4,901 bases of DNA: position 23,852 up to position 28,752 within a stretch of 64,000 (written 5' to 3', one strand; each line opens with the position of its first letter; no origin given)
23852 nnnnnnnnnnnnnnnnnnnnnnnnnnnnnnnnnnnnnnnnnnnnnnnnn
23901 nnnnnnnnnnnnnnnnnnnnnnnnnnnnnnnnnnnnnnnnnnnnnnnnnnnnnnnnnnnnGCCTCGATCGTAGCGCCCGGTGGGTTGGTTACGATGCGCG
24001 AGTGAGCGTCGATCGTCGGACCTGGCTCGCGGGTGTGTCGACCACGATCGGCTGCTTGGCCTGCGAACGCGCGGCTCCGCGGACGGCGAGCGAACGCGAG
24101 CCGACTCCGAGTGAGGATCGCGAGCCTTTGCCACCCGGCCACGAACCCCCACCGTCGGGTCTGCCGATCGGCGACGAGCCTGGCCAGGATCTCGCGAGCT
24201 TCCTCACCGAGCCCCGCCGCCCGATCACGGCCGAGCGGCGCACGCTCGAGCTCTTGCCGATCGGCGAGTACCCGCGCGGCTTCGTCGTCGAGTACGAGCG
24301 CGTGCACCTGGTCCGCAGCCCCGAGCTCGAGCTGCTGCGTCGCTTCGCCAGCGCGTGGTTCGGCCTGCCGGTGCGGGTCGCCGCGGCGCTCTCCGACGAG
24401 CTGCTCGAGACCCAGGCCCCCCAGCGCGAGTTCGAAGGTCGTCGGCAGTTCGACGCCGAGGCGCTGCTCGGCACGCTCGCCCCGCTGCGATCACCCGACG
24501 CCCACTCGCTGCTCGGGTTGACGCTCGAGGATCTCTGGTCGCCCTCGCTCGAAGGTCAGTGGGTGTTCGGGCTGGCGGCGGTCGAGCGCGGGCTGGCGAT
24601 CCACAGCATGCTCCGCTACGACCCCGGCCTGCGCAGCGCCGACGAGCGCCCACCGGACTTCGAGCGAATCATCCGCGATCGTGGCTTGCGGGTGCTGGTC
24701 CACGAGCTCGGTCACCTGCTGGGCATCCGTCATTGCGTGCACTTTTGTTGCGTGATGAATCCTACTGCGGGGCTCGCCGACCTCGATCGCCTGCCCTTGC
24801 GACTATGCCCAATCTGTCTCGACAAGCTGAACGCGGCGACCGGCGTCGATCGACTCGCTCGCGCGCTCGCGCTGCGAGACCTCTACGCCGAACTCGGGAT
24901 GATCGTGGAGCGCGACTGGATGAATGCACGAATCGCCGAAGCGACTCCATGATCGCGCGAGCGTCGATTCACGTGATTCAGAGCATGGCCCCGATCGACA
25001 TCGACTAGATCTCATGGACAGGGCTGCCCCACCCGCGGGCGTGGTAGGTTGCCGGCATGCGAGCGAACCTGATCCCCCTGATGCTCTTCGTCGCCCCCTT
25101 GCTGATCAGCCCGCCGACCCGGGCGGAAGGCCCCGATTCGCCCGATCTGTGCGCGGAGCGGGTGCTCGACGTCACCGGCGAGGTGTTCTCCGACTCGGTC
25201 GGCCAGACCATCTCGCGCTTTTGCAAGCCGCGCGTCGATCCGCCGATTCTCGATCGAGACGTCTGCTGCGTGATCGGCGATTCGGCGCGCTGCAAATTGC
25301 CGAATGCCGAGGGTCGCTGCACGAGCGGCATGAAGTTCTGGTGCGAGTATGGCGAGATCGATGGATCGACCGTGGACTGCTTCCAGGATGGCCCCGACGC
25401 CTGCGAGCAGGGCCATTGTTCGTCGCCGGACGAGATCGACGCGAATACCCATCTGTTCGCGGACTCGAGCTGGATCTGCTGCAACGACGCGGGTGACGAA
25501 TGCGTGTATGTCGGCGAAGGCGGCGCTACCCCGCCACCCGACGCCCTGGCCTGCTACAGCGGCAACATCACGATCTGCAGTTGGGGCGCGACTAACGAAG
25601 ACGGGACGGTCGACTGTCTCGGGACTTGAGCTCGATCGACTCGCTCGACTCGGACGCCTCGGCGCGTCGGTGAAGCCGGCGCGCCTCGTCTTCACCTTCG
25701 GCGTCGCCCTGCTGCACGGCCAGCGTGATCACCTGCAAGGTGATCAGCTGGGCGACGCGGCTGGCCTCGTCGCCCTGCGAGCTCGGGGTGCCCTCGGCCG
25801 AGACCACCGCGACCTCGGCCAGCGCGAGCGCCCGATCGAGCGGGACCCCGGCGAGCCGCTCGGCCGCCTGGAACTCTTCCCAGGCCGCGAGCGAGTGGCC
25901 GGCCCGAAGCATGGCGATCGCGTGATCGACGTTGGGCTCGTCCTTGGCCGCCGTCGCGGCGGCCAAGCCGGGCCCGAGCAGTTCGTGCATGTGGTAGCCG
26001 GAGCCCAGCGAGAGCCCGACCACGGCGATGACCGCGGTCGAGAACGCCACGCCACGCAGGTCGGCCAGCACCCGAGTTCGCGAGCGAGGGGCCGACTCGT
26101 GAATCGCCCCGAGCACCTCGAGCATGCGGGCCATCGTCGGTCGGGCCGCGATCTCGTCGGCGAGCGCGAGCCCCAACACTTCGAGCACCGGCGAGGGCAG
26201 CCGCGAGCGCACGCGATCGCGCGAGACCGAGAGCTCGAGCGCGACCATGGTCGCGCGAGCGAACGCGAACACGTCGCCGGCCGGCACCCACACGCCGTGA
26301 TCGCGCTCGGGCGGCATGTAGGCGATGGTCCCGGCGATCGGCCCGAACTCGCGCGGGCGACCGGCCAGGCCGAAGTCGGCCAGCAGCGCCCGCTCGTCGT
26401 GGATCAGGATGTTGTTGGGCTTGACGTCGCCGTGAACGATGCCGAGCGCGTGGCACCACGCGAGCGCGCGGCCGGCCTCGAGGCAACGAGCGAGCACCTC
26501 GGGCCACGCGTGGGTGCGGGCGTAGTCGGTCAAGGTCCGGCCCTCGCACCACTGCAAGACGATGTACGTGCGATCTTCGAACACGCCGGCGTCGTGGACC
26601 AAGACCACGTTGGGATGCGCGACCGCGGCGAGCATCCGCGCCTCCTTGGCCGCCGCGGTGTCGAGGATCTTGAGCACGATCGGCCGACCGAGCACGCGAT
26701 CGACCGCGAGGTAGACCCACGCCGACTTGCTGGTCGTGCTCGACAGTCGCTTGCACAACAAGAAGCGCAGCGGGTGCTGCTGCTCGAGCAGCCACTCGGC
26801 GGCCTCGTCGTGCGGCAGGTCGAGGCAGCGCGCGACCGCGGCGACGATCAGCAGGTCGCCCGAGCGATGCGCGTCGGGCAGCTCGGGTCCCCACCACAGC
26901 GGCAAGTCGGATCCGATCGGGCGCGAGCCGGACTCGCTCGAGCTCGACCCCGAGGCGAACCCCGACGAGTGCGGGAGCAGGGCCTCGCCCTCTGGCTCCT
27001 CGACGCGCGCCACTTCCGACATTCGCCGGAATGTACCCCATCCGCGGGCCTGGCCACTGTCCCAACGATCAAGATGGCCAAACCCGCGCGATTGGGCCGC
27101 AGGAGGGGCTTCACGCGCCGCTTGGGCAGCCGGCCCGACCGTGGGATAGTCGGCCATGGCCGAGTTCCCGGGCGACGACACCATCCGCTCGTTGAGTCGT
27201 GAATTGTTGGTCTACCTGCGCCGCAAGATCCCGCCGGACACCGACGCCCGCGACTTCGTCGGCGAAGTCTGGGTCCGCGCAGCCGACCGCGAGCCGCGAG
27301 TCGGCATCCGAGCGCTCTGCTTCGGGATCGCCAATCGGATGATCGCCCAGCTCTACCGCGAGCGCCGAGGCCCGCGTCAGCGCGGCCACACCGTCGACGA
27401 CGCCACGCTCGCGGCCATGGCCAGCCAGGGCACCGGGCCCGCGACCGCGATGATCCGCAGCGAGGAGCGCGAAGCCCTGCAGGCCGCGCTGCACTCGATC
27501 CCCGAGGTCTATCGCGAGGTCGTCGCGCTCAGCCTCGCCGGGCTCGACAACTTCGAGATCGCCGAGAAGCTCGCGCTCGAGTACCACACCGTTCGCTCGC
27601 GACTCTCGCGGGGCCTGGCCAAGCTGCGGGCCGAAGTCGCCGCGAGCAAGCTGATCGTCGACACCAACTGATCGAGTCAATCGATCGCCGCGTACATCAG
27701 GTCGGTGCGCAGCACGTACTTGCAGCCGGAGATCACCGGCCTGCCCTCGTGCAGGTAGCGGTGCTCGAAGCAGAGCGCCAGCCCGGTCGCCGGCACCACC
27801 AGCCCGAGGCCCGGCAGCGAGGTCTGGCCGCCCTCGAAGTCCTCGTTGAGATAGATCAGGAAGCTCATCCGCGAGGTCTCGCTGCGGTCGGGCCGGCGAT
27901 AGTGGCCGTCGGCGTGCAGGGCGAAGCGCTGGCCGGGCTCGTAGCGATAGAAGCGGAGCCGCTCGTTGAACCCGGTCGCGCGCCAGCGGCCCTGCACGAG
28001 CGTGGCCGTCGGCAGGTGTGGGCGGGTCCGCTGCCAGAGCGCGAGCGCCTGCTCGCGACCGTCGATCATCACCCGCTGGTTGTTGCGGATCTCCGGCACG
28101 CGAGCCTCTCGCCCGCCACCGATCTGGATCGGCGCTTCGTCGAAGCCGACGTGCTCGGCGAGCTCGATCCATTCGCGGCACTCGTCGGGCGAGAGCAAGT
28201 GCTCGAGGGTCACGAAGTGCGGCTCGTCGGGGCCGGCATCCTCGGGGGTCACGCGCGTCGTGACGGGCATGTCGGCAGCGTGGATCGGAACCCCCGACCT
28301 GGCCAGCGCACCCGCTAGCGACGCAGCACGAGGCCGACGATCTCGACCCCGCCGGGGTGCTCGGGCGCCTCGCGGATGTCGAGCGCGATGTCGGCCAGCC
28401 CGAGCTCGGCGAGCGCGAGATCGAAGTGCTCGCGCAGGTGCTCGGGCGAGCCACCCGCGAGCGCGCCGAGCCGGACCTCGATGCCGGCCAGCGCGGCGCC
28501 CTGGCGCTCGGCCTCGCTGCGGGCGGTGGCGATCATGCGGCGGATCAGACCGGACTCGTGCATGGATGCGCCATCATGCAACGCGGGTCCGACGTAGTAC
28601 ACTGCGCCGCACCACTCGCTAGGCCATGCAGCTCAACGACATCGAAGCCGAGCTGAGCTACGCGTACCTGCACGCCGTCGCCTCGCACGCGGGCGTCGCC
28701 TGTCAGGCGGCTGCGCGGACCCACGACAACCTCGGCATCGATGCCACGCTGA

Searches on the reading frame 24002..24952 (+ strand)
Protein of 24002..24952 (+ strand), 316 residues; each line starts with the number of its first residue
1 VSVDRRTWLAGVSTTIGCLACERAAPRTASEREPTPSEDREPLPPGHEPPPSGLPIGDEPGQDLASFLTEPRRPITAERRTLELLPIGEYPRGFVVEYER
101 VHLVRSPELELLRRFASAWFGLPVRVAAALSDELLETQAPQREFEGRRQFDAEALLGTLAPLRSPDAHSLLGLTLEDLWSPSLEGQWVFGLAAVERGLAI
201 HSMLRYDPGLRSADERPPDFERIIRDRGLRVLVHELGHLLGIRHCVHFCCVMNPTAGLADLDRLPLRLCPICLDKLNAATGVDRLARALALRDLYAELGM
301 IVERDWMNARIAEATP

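Call 77: search_protein_families(library=pfam, proteins=[window:24002-24952:+], max_evalue=0.001)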
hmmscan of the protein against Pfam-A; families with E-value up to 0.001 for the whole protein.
window:24002-24952:+ (316 aa): 1 family
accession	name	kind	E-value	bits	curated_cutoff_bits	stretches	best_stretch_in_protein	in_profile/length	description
PF07998.17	Peptidase_M54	-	1.3e-10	42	24.4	1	226-277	143-193/194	Peptidase family M54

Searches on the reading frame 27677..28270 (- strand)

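Call 3: search_protein_families(library=pfam, proteins=[window:27677-28270:-], max_evalue=0.1)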
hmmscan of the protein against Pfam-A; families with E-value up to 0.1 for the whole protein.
window:27677-28270:- (197 aa): 1 family
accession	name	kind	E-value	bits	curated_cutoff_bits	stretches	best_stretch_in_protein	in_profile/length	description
PF13640.12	2OG-FeII_Oxy_3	-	9.8e-10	39.7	27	1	106-187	2-93/98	2OG-Fe(II) oxygenase superfamily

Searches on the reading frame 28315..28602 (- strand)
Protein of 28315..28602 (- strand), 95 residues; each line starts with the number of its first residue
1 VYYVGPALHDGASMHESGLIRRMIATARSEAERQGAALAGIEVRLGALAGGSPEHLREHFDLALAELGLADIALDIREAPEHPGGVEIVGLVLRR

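Call 3: search_protein_families(library=pfam, proteins=[window:28315-28602:-], max_evalue=0.1)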
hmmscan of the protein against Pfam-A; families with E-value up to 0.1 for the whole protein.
window:28315-28602:- (95 aa): 1 family
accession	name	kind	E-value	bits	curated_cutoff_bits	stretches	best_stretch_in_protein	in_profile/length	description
PF01155.25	HypA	-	2.5e-07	31.2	28.9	1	14-80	1-68/112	Hydrogenase/urease nickel incorporation, metallochaperone, hypA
